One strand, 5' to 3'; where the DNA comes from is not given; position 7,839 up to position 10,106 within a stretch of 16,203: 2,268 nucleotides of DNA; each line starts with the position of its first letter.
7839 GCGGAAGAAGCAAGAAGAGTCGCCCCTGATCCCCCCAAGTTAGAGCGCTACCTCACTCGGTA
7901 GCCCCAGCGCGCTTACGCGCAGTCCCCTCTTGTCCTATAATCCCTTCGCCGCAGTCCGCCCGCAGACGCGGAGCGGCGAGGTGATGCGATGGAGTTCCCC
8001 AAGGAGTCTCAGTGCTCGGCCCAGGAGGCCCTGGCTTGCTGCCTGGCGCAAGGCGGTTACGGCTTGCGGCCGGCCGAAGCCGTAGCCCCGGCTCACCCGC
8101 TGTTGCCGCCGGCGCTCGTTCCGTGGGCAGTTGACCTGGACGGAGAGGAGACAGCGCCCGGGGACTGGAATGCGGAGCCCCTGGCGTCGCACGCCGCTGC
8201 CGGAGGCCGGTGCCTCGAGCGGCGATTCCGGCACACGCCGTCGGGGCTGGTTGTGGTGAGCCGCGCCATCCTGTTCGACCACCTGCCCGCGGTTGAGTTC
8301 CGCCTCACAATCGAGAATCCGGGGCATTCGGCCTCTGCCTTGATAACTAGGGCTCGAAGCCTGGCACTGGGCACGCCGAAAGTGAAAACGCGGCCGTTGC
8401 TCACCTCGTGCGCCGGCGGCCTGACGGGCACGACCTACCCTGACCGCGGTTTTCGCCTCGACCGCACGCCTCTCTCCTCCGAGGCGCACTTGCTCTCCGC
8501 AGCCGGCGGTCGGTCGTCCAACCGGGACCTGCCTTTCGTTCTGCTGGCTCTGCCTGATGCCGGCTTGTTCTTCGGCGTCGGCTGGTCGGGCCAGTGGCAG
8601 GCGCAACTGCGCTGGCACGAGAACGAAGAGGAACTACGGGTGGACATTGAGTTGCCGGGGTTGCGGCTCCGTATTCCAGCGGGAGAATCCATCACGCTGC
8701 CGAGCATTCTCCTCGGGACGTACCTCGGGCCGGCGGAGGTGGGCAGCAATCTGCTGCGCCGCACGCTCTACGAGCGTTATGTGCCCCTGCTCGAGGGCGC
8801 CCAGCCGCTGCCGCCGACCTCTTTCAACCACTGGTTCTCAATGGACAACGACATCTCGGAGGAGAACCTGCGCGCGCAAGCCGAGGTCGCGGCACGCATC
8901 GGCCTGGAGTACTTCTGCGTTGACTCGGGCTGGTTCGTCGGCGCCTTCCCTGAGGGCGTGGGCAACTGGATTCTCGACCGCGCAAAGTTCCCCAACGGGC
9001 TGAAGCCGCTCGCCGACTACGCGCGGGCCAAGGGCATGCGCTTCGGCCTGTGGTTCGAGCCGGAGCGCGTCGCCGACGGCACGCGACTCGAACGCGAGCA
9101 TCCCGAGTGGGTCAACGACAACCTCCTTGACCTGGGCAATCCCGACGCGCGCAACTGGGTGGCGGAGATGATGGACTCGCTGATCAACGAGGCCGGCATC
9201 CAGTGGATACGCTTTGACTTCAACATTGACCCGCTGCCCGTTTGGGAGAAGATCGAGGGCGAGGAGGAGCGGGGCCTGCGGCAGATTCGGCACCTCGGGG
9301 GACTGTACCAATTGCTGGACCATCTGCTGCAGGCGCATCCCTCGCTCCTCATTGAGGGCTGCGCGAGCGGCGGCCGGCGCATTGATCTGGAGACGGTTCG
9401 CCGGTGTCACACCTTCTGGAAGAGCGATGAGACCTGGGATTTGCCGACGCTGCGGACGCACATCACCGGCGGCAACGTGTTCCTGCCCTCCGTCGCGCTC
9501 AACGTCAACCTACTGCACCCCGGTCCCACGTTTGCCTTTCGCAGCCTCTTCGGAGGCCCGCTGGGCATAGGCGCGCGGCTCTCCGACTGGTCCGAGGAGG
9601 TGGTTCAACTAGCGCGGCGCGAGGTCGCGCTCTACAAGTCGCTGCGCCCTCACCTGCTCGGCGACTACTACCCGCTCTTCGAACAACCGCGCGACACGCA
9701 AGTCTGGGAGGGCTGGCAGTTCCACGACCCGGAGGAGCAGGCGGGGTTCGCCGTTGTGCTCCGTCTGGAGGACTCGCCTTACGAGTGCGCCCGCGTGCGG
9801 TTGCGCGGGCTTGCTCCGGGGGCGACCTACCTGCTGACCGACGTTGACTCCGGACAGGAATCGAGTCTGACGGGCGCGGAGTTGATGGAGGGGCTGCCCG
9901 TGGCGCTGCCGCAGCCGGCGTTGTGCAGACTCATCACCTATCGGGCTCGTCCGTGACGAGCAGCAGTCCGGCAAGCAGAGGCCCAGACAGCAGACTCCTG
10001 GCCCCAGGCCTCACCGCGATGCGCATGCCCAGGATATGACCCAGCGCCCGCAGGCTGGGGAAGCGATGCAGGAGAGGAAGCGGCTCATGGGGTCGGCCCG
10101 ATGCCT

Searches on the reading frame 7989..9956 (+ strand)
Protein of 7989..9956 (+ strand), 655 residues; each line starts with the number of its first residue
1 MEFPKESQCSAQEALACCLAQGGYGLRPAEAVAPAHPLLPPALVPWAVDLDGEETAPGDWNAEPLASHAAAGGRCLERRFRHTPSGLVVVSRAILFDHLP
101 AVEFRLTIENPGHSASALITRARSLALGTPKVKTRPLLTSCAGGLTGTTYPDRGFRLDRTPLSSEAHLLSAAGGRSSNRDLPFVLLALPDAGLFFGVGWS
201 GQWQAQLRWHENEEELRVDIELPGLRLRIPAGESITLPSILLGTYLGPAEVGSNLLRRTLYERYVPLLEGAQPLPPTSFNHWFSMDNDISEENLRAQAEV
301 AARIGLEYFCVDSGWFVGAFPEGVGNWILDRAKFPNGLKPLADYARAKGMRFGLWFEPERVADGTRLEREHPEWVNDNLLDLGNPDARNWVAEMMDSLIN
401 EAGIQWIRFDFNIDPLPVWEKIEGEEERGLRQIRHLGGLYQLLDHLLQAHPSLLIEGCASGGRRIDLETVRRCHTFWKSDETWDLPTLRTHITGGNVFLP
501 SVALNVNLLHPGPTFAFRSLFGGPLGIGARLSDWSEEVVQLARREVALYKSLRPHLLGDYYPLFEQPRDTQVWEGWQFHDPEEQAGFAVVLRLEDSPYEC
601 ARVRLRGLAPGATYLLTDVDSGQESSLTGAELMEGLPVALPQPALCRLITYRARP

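Call 8: search_protein_families(library=pfam, proteins=[window:7989-9953:+], max_evalue=0.001)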
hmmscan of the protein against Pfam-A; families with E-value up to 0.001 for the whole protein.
window:7989-9953:+ (655 aa): 3 families
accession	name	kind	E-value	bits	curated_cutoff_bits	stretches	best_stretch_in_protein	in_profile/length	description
PF02065.24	Melibiase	-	2.5e-43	148.9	27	1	276-486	42-266/347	Melibiase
PF16874.11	Glyco_hydro_36C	-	2.3e-05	25.2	27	1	574-638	2-64/77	Glycosyl hydrolase family 36 C-terminal domain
PF16499.11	Melibiase_2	-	0.00092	19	23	0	298-355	35-96/284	Alpha galactosidase A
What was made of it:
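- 7989..9956 (+): Downstream flanking gene: GH36 alpha-galactosidase, 655 aa. It is not part of the scar. Pfam PF02065 Melibiase, E 2.5e-43 (call 8).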

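Call 28: find_encoding_contigs(protein=window:7989-9956:+, flank=10000, max_places=10)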
Protein window:7989-9956:+ (655 aa): 1 contig read that carries it; 1 place shown.
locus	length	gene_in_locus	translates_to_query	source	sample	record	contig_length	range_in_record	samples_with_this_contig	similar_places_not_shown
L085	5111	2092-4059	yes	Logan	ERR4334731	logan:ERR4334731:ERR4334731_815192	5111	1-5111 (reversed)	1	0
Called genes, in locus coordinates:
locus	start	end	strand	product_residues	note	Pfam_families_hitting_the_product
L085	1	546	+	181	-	?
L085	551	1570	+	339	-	PF03417:AAT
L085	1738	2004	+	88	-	-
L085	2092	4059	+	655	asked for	PF02065:Melibiase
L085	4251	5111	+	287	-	?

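Call 49: find_homologous_proteins(query=window:7989-9953:+, max_evalue=1e-50)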
Query window:7989-9953:+ (655 aa): 1595 proteins with E <= 1e-50 among 8000 candidates; the best 120 are listed.
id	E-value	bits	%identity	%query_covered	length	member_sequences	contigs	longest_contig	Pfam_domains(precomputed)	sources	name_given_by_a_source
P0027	0.0e+0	1482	97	100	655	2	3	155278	PF02065.25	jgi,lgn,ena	jgi:alpha-galactosidase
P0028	1.1e-189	650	50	98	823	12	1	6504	PF08305.18,PF02065.25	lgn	-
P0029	2.2e-187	643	49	89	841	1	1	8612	PF08305.18,PF02065.25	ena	-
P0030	3.6e-187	642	51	89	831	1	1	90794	PF16499.12,PF08305.18,PF02065.25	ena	-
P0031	4.9e-187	641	49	94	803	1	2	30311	PF16499.12,PF08305.18,PF02065.25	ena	-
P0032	8.9e-187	641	53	88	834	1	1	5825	PF08305.18,PF02065.25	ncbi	-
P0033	2.0e-186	639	50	95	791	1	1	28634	PF16499.12,PF08305.18,PF02065.25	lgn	-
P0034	2.2e-186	639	52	87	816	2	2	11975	PF08305.18,PF02065.25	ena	-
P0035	2.6e-185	636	49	87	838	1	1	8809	PF08305.18,PF02065.25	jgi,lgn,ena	-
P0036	1.1e-184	634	50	89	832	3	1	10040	PF08305.18,PF02065.25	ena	-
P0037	1.9e-183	630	52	88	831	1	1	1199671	PF08305.18,PF02065.25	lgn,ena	-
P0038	2.1e-183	629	52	86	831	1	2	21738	PF08305.18,PF02065.25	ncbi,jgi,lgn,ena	-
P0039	4.0e-183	629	49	95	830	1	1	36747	PF08305.18,PF02065.25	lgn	-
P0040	7.0e-183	628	51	88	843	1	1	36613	PF16499.12,PF08305.18,PF02065.25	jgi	jgi:alpha-galactosidase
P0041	1.1e-182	627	52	88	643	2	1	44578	PF16499.12,PF02065.25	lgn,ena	-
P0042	5.3e-181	622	51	88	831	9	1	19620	PF16499.12,PF08305.18,PF02065.25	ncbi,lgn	-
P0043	1.3e-179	617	48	89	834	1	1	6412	PF08305.18,PF02065.25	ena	-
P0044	2.3e-179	616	47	98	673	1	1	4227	PF16499.12,PF02065.25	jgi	-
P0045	9.8e-179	614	49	91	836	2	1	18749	PF16499.12,PF08305.18,PF02065.25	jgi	jgi:alpha-galactosidase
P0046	4.8e-178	612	50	87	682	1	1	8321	PF16499.12,PF02065.25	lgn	-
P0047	5.8e-178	611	50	85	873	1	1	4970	PF08305.18,PF02065.25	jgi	jgi:alpha-galactosidase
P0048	3.2e-177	609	48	92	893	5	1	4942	PF08305.18,PF02065.25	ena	-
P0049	2.3e-176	606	51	88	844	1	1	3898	PF08305.18,PF02065.25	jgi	jgi:alpha-galactosidase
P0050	2.9e-176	606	49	88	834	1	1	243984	PF16499.12,PF08305.18,PF02065.25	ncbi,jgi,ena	jgi:alpha-galactosidase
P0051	4.3e-176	605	48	84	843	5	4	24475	PF08305.18,PF02065.25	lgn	-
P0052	5.0e-176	605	48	88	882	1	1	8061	PF16499.12,PF08305.18,PF02065.25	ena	-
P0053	5.9e-176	605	49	90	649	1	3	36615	PF02065.25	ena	-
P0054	1.8e-175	603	49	93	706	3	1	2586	PF16499.12,PF02065.25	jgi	jgi:alpha-galactosidase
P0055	2.5e-175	603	49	88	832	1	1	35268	PF16499.12,PF08305.18,PF02065.25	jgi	jgi:alpha-galactosidase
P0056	3.7e-175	602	50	91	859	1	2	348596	PF08305.18,PF02065.25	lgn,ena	-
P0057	5.4e-175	602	49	88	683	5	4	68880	PF16499.12,PF02065.25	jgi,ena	-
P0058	3.5e-174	599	50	88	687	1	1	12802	PF16499.12,PF02065.25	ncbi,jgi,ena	jgi:alpha-galactosidase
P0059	1.9e-173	597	48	94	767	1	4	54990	PF08305.18,PF02065.25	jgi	-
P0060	2.1e-173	596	48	95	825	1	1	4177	PF08305.18,PF02065.25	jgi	jgi:alpha-galactosidase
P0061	5.2e-173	595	48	84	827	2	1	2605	PF08305.18,PF02065.25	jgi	-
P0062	6.1e-173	595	51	89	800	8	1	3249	PF08305.18,PF02065.25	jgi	-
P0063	8.8e-173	594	48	94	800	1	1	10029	PF08305.18,PF02065.25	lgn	-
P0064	1.2e-172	594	48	87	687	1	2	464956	PF02065.25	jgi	jgi:alpha-galactosidase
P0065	4.4e-172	592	50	88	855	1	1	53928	PF08305.18,PF02065.25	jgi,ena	jgi:alpha-galactosidase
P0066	2.3e-170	586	46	96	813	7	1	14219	PF08305.18,PF01055.33,PF02065.25,PF16874.12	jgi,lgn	-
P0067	3.0e-170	586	45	91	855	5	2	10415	PF16499.12,PF08305.18,PF02065.25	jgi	jgi:alpha-galactosidase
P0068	3.4e-170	586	46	93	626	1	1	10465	PF16499.12,PF02065.25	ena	-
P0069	3.9e-168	579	48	89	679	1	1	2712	PF16875.12,PF02065.25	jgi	jgi:alpha-galactosidase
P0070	1.3e-167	577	47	94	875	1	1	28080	PF08305.18,PF02065.25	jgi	jgi:alpha-galactosidase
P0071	1.4e-167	577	47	94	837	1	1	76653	PF16499.12,PF08305.18,PF02065.25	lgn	-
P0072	1.7e-167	577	47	85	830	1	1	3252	PF16499.12,PF08305.18,PF02065.25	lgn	-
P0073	1.6e-166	574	47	89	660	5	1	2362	PF02065.25,PF16874.12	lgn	-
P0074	2.0e-166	573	48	87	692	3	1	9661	PF16499.12,PF16875.12,PF02065.25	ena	-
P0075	2.9e-166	573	46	96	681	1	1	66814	PF02065.25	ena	-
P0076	8.4e-166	571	47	97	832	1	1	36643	PF08305.18,PF02065.25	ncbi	-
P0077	2.4e-165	570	47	92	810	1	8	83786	PF08305.18,PF02065.25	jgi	jgi:alpha-galactosidase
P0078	2.7e-165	570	49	87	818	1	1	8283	PF08305.18,PF02065.25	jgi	jgi:alpha-galactosidase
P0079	7.3e-165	568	48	82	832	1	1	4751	PF08305.18,PF02065.25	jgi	-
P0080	1.3e-164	567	46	95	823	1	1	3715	PF08305.18,PF02065.25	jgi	jgi:alpha-galactosidase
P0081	1.8e-164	567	47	87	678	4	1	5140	PF16499.12,PF16875.12,PF02065.25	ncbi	-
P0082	1.9e-164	567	47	88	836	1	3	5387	PF16499.12,PF08305.18,PF02065.25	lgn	-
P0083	3.2e-164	566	46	94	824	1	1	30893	PF08305.18,PF02065.25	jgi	jgi:alpha-galactosidase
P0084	9.1e-164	565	46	91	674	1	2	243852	PF16499.12,PF02065.25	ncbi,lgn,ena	-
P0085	1.2e-163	564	46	95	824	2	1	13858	PF08305.18,PF02065.25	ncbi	-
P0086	1.7e-163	564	46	95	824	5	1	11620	PF08305.18,PF02065.25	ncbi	-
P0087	2.7e-163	563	47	91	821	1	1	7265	PF08305.18,PF02065.25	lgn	-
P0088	2.7e-163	563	45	87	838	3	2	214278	PF16499.12,PF08305.18,PF02065.25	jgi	jgi:alpha-galactosidase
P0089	5.7e-163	562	50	85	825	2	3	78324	PF08305.18,PF02065.25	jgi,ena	jgi:alpha-galactosidase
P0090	1.7e-162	560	46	88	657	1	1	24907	PF16499.12,PF02065.25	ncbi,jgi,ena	jgi:alpha-galactosidase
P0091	4.8e-162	559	47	87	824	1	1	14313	PF08305.18,PF02065.25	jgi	jgi:alpha-galactosidase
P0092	5.1e-162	559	45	87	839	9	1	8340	PF16499.12,PF08305.18,PF02065.25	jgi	jgi:alpha-galactosidase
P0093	2.1e-161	557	45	91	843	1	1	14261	PF08305.18,PF02065.25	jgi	jgi:alpha-galactosidase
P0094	3.7e-161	556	47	83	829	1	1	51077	PF16499.12,PF08305.18,PF02065.25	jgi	jgi:alpha-galactosidase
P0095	9.7e-161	555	48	87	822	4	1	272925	PF16499.12,PF08305.18,PF02065.25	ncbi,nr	ncbi:MAG: alpha-galactosidase [Phycisphaerae bacterium]|nr:alpha-galactosidase [Phycisphaerae bacter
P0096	3.8e-160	553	44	92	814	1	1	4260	PF08305.18,PF02065.25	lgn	-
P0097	3.4e-159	549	45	95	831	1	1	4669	PF08305.18,PF02065.25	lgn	-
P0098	5.0e-159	549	53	75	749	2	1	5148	PF16499.12,PF08305.18,PF02065.25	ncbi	ncbi:MAG: alpha-galactosidase, partial [Isosphaeraceae bacterium]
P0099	6.7e-159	548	44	91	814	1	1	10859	PF08305.18,PF02065.25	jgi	jgi:alpha-galactosidase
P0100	1.9e-158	547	47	87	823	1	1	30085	PF08305.18,PF02065.25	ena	-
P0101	2.0e-158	547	45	97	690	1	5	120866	PF02065.25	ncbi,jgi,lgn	ncbi:MAG: alpha-galactosidase [Thermoguttaceae bacterium]|jgi:alpha-galactosidase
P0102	2.9e-158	546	45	88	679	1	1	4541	PF16499.12,PF16875.12,PF02065.25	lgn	-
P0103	4.6e-158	546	46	90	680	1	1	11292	PF16499.12,PF02065.25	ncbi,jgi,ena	jgi:alpha-galactosidase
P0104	4.9e-158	546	45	89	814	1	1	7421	PF08305.18,PF02065.25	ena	-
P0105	7.3e-158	545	44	97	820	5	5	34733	PF08305.18,PF02065.25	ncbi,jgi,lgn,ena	jgi:alpha-galactosidase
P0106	7.2e-157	542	46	88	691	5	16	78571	PF16499.12,PF02065.25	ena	-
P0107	7.5e-157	542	48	85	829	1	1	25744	PF08305.18,PF02065.25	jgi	jgi:alpha-galactosidase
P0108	3.5e-156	539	48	85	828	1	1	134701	PF08305.18,PF02065.25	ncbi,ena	-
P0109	2.4e-155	537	47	85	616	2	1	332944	PF16499.12,PF02065.25,PF16874.12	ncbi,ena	-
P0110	3.6e-155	536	45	89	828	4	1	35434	PF08305.18,PF02065.25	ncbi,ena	-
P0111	3.8e-155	536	45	93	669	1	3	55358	PF16499.12,PF02065.25,PF16874.12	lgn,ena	-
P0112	7.3e-155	535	46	88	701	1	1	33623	PF16499.12,PF02065.25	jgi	jgi:alpha-galactosidase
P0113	1.1e-154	535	47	84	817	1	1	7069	PF08305.18,PF02065.25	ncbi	-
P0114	1.9e-154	534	45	93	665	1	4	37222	PF02065.25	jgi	jgi:alpha-galactosidase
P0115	2.8e-154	533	42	98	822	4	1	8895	PF16499.12,PF08305.18,PF02065.25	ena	-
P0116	7.2e-154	532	45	91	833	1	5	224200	PF08305.18,PF01055.33,PF02065.25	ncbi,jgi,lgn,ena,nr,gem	ncbi:MAG TPA: alpha-galactosidase [Candidatus Hydrogenedentes bacterium]|nr:alpha-galactosidase [Can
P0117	1.5e-153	531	45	89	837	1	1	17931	PF08305.18,PF02065.25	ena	-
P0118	4.0e-153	529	46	83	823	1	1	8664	PF08305.18,PF02065.25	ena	-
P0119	2.9e-152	526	54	67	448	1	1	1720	PF16499.12,PF02065.25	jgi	jgi:alpha-galactosidase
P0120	5.6e-152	526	47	84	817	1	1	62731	PF08305.18,PF02065.25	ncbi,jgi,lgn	-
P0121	1.3e-151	524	42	91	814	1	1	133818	PF16499.12,PF16875.12,PF08305.18,PF02065.25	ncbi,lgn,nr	ncbi:MAG: alpha-galactosidase [Candidatus Hydrogenedentes bacterium]|nr:alpha-galactosidase [Candida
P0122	5.1e-151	522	50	82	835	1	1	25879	PF08305.18,PF02065.25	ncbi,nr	ncbi:MAG: alpha-galactosidase [Candidatus Hydrogenedentes bacterium]|nr:alpha-galactosidase [Candida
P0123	2.7e-150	520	44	92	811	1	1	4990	PF08305.18,PF02065.25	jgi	-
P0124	3.8e-150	520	45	89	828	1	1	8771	PF08305.18,PF02065.25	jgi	jgi:alpha-galactosidase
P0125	1.5e-149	518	44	91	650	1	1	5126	PF16499.12,PF02065.25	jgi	jgi:alpha-galactosidase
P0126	1.6e-149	517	43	89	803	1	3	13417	PF16499.12,PF16875.12,PF08305.18,PF02065.25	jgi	jgi:alpha-galactosidase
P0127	3.9e-148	513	46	84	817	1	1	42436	PF08305.18,PF02065.25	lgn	-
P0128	4.4e-148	513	44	92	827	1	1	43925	PF08305.18,PF02065.25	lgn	-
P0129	2.0e-147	511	46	89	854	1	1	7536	PF08305.18,PF02065.25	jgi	-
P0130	3.1e-147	510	44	88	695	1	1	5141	PF16499.12,PF02065.25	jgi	-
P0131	4.1e-147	510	45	89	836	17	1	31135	PF08305.18,PF02065.25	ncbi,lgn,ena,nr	ncbi:MAG TPA: alpha-galactosidase [Candidatus Hydrogenedentes bacterium]|nr:alpha-galactosidase [Can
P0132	5.9e-147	509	47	86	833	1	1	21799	PF16499.12,PF16875.12,PF08305.18,PF02065.25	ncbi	-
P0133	9.8e-147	508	45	85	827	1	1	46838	PF16499.12,PF08305.18,PF02065.25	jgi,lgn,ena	-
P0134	1.1e-146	508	48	74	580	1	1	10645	PF01055.33,PF02065.25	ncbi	-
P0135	1.9e-146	507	44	86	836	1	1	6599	PF08305.18,PF01055.33,PF02065.25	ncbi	ncbi:MAG: alpha-galactosidase [Candidatus Hydrogenedentota bacterium]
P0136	3.9e-146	506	45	89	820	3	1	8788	PF08305.18,PF02065.25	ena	-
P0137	9.0e-145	502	45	87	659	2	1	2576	PF02065.25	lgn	-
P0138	1.0e-144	502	45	84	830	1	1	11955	PF08305.18,PF01055.33,PF02065.25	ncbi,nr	ncbi:MAG: alpha-galactosidase [Candidatus Hydrogenedentes bacterium]|nr:alpha-galactosidase [Candida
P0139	1.1e-144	502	53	65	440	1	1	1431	PF02065.25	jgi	jgi:alpha-galactosidase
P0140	1.5e-144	501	45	84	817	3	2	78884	PF08305.18,PF02065.25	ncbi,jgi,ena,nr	ncbi:MAG TPA: alpha-galactosidase [Candidatus Hydrogenedentes bacterium]|nr:alpha-galactosidase [Can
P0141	4.8e-143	496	47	83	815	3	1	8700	PF08305.18,PF02065.25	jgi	-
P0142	5.7e-143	496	44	89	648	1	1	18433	PF16499.12,PF02065.25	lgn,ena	-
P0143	6.5e-143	496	44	88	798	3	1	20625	PF16499.12,PF08305.18,PF02065.25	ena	-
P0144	7.7e-143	495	41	92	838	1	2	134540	PF16499.12,PF08305.18,PF01055.33,PF02065.25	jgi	jgi:alpha-galactosidase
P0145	1.5e-142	494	42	91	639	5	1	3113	PF16499.12,PF02065.25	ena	-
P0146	8.3e-142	492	42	97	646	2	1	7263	PF02065.25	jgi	jgi:alpha-galactosidase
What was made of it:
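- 7989..9956 (+): JGI names it alpha-galactosidase (call 49).
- Tried and rejected: There is a gap from 97% (conspecific) straight down to 53% identity, so the ancestral locus cannot be tested (call 49).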

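Call 50: list_cluster_members(proteins=[window:7989-9953:+, window:6448-7464:+, window:13611-15629:+, window:3122-3742:+, P0002, P0003, L083:1291-4782:+, L083:6329-7636:+, L083:4802-6154:+])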
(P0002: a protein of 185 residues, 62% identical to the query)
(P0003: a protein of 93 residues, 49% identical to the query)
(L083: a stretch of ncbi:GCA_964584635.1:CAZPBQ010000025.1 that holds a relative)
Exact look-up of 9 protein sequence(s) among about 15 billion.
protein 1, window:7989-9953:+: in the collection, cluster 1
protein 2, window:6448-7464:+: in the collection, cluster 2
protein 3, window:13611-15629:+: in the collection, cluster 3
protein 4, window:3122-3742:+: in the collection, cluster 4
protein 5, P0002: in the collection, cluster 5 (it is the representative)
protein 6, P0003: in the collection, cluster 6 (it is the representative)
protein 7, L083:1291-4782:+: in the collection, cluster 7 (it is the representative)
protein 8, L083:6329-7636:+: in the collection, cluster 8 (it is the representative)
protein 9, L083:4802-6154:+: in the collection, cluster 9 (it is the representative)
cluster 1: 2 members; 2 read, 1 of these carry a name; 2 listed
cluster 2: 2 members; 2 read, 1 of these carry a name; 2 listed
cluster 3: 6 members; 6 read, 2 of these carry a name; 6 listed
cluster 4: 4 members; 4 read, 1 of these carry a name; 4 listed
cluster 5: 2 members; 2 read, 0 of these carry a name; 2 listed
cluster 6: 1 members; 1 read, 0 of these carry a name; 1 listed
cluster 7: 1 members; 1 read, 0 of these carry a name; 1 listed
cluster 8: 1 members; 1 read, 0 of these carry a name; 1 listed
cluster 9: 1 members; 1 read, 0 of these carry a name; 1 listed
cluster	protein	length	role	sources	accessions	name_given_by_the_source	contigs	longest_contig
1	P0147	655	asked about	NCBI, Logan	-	-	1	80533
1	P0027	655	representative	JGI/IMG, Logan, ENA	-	alpha-galactosidase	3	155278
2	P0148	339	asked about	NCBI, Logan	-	-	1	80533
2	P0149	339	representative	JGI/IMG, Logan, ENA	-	isopenicillin-N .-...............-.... protein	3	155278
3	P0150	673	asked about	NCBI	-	-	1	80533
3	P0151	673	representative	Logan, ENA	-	-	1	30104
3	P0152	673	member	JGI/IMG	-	hypothetical protein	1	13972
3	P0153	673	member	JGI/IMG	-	hypothetical protein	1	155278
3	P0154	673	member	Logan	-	-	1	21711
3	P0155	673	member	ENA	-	-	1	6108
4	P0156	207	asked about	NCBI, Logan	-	-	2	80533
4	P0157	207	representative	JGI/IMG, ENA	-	-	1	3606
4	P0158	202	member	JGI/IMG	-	RNA polymerase sigma-70 factor (ECF subfamily)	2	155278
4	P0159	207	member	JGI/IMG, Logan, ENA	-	-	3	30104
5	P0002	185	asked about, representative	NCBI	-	-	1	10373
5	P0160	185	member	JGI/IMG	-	-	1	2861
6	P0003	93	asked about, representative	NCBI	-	-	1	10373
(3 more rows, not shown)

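Call 51: find_encoding_contigs(protein=P0160, flank=10000, max_places=4)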
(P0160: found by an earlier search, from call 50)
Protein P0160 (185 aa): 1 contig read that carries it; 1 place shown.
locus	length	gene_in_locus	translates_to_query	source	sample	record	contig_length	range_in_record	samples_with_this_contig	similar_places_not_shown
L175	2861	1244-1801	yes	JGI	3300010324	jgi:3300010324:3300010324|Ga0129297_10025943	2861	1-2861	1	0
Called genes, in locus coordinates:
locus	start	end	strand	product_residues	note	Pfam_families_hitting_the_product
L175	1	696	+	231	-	?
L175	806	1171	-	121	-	-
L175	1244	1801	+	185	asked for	PF04542:Sigma70_r2, PF08281:Sigma70_r4_2, PF04545:Sigma70_r4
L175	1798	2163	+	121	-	-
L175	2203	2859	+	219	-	?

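Call 52: find_encoding_contigs(protein=P0150, flank=10000, max_places=3)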
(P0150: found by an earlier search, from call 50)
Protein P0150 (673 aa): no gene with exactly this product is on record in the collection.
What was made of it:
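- Tried and rejected: Not on record (call 52).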
